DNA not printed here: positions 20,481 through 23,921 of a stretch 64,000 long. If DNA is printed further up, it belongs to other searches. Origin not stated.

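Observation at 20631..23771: Single-chain ECF sigma factor / TM / ~800-aa extracytoplasmic beta-sandwich fusion (copy 1)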

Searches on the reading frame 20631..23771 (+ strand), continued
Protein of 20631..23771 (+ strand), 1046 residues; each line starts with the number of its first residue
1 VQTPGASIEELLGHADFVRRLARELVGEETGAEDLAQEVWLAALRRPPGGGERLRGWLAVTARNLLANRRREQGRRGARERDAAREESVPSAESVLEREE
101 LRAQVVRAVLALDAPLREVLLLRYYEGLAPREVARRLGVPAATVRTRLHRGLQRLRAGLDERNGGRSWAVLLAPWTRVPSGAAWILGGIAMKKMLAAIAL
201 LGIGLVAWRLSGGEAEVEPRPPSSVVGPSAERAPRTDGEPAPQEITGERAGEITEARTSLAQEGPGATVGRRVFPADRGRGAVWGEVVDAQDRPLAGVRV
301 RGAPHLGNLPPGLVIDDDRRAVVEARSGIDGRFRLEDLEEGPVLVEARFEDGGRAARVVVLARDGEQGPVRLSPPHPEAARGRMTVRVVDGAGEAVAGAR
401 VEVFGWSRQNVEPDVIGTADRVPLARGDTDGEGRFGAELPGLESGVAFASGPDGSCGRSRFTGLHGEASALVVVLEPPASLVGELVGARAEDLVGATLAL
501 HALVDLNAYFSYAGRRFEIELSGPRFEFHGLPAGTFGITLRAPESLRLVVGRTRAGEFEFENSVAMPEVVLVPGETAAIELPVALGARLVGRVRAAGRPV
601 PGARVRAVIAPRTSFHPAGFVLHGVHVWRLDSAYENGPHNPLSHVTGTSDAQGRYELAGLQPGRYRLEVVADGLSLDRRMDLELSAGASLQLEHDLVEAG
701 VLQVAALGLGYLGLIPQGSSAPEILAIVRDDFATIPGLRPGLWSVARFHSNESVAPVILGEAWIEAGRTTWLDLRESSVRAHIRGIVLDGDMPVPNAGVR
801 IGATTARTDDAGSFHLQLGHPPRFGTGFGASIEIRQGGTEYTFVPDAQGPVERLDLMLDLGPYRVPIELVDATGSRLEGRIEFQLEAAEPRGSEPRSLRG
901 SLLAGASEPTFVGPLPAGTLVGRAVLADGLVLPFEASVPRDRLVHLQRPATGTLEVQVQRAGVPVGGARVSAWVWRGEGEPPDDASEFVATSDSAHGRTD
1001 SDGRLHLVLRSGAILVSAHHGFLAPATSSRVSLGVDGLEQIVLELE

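Call 56: predict_structure(alignment_id=A1)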
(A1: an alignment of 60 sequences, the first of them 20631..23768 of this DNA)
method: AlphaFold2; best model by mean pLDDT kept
length: 1046 residues; sequences in the alignment: 60
mean_pLDDT: 88.0   pTM: 0.73
mean pLDDT of the five models: 88.0, 86.9, 86.9, 86.0, 85.3
residues with pLDDT >= 90: 774; 70-90: 142; 50-70: 48; < 50: 82
segments of 3 or more residues with pLDDT < 50: 86-89, 177-194, 211-267
pLDDT, mean of each block of 10 residues (from residue 1): 69 93 92 95 87 87 94 82 52 73 91 96 94 95 95 93 78 58 42 53 61 36 35 34 37 37 49 91 95 94 95 92 97 97 96 92 95 81 90 96 90 87 96 93 93 96 66 97 98 97 85 89 98 97 94 91 96 98 98 98 96 91 95 85 95 97 98 96 97 98 94 97 95 97 97 94 98 96 97 96 94 97 92 95 95 97 96 94 90 92 93 95 94 94 93 97 93 94 95 93 95 96 88 97 95
secondary structure, 60 per line:
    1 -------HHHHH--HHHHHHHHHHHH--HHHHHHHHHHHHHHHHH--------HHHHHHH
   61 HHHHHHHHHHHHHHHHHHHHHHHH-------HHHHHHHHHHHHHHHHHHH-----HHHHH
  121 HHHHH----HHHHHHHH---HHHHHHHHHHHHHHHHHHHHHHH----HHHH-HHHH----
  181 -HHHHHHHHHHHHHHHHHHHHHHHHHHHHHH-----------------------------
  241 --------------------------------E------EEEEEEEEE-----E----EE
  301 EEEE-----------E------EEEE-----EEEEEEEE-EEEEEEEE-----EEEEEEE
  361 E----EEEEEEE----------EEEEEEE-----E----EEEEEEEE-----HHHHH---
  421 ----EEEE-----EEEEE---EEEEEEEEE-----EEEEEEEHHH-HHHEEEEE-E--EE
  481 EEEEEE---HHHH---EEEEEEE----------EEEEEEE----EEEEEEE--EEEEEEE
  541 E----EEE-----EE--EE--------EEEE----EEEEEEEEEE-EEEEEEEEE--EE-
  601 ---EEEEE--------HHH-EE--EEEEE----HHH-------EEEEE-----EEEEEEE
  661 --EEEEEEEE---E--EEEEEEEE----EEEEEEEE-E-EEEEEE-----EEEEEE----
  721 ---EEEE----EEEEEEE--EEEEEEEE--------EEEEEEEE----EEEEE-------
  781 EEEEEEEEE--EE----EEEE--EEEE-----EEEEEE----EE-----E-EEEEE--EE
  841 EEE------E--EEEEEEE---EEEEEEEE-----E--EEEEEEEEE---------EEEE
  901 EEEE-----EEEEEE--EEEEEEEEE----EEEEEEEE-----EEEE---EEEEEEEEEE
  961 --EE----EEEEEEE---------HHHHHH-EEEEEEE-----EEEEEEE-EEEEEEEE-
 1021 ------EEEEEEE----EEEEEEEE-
elements in order (helices of 4 or more, strands of 3 or more residues): H8-12 H15-26 H29-45 H54-84 H92-110 H116-125 H130-137 H141-163 H168-171 H173-176 H182-211 E280-288 E299-304 E323-326 E332-339 E341-348 E354-361 E366-372 E383-389 E400-407 H413-417 E425-428 E434-438 E442-450 E456-462 E470-474 E479-486 H490-493 E497-503 E514-520 E525-531 E534-541 E546-548 E568-571 E576-585 E587-595 E604-608 E625-629 E644-648 E654-660 E663-670 E677-684 E689-696 E700-705 E711-716 E724-727 E732-738 E741-748 E757-764 E769-773 E781-789 E798-801 E804-807 E813-818 E832-836 E839-843 E853-859 E863-870 E879-887 E897-904 E910-915 E918-926 E931-938 E944-947 E951-960 E969-975 H985-990 E992-998 E1004-1010 E1012-1019 E1027-1033 E1038-1045

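Call 59: fold_search(model_id=the predicted structure, library=pdb)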
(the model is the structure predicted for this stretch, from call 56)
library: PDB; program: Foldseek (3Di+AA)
matches with E <= 10: 1178; with E <= 0.001: 159
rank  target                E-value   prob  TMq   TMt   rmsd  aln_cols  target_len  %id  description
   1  6fwv_B                6.4e-12  1.00  0.08  0.15  42.0       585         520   10  The Bacillus anthracis TIE protein (released 2018-08-08)
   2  6fwv_A                1.5e-11  1.00  0.08  0.16  35.0       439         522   12  The Bacillus anthracis TIE protein (released 2018-08-08)
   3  2y1v_A                3.4e-10  1.00  0.08  0.13  29.9       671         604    9  Full length structure of RrgB Pilus protein from Streptococcus pneumoniae (released 2011-11-09)
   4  3kpt_B                4.0e-10  1.00  0.07  0.20  26.4       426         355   12  Crystal structure of BcpA, the major pilin subunit of Bacillus cereus (released 2009-11-24)
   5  4oq1                  8.6e-10  1.00  0.11  0.24  16.4       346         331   13  Structure of the Streptococcal ancillary pilin (released 2014-04-23)
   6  3rkp_B                2.1e-09  1.00  0.07  0.20  25.3       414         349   12  Crystal structure of BcpA*(D312A), the major pilin subunit of Bacillus cereus (released 2012-05-30)
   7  3kpt_A                2.3e-09  1.00  0.07  0.19  26.4       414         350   12  Crystal structure of BcpA, the major pilin subunit of Bacillus cereus (released 2009-11-24)
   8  10ps                  4.9e-09  1.00  0.08  0.14  27.8       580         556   10  Crystal structure of SdrD A2-A3-B1-B2 domains from Staphylococcus aureus JH1 (released 2026-02-11)
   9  3rpk_A                5.8e-09  0.99  0.08  0.11  27.3       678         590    8  Structure of the Full-Length Major Pilin RrgB from Streptococcus pneumoniae (released 2011-06-15)
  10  3rkp_A                1.1e-08  1.00  0.07  0.20  25.5       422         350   12  Crystal structure of BcpA*(D312A), the major pilin subunit of Bacillus cereus (released 2012-05-30)
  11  6vjb                  1.3e-08  0.92  0.09  0.08  34.7      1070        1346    8  Crystal structure of a catalytically inactive CXC Chemokine-degrading protease SpyCEP from Streptococcus pyogenes (released 2020-04-15)
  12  7vcn_B                1.6e-08  1.00  0.09  0.18  42.3       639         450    9  Crystal Structure of PitA fragment from pilus islet-2 of Streptococcus oralis with Tb-Xo4 (released 2022-07-13)
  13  4hss_B                1.7e-08  1.00  0.08  0.18  25.6       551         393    9  Structure of the Full-Length Major Pilin SpaD from Corynebacterium diphtheriae (released 2013-11-13)
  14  7vcr_A                3.3e-08  1.00  0.08  0.16  36.0       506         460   10  Crystal Structure of PitA fragment from pilus islet-2 of Streptococcus oralis (released 2022-06-01)
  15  7edd                  3.7e-08  0.80  0.08  0.06  35.7      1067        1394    8  Crystal structure of a serine protease from Streptococcus pyogenes (released 2021-05-12)
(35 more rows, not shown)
